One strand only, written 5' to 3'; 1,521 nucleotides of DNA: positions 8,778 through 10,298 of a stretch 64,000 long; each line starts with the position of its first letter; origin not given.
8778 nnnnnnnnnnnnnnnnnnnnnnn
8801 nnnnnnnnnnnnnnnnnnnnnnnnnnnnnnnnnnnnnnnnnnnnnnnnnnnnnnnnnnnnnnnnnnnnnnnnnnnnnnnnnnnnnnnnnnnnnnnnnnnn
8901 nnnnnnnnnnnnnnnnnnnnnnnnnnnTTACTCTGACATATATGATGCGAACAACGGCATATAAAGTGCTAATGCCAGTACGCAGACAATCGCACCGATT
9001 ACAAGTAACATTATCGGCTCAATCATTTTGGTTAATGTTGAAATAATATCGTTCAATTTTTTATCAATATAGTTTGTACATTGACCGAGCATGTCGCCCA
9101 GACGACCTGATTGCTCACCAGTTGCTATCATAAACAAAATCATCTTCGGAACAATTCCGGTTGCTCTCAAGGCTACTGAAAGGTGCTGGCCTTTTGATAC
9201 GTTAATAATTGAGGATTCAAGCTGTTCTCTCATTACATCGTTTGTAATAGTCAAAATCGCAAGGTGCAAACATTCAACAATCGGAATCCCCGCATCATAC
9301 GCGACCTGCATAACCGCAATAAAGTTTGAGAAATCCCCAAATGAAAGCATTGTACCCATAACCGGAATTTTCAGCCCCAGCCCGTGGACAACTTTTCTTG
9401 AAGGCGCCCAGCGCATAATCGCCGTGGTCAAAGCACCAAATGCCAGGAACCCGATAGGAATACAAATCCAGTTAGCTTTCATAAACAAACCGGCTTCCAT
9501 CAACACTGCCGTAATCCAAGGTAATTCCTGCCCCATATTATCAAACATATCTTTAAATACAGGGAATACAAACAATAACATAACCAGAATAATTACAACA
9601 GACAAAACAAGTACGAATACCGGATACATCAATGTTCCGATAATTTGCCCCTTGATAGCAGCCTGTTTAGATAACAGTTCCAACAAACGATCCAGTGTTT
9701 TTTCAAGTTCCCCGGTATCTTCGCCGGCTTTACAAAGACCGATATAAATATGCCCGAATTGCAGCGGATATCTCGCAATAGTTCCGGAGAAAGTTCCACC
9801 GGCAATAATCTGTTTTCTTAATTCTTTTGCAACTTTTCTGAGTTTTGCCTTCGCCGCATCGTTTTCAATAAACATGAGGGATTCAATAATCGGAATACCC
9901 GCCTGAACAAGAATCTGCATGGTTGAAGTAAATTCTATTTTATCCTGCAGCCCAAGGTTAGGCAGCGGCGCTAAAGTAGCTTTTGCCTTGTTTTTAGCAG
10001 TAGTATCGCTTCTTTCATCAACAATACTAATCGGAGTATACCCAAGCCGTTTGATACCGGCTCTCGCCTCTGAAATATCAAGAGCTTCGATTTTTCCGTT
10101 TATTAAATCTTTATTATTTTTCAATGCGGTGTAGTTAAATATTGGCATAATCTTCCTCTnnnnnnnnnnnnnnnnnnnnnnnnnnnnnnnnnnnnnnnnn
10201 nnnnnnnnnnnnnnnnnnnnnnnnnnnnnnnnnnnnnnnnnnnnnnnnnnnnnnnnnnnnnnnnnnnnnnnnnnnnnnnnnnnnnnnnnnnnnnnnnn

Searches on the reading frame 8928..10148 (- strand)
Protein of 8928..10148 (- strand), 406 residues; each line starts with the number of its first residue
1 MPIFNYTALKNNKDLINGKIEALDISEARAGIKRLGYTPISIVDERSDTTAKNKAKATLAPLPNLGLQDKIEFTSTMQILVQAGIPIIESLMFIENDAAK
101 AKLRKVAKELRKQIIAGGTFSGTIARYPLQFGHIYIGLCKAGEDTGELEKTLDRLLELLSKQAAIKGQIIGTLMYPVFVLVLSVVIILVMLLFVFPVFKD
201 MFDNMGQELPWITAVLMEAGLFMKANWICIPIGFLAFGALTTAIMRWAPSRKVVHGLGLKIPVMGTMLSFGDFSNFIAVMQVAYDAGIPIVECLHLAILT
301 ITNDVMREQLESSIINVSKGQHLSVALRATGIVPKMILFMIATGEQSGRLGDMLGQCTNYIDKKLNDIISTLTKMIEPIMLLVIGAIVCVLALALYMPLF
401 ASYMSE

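Call 11: search_protein_families(library=pfam, proteins=[window:8928-10148:-], max_evalue=0.001)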
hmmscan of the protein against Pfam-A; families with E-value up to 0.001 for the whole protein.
window:8928-10148:- (406 aa): 1 family
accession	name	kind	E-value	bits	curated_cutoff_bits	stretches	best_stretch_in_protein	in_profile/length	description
PF00482.28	T2SSF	-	3e-45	153.7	25.2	2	73-196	1-125/125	Type II secretion system (T2SS), protein F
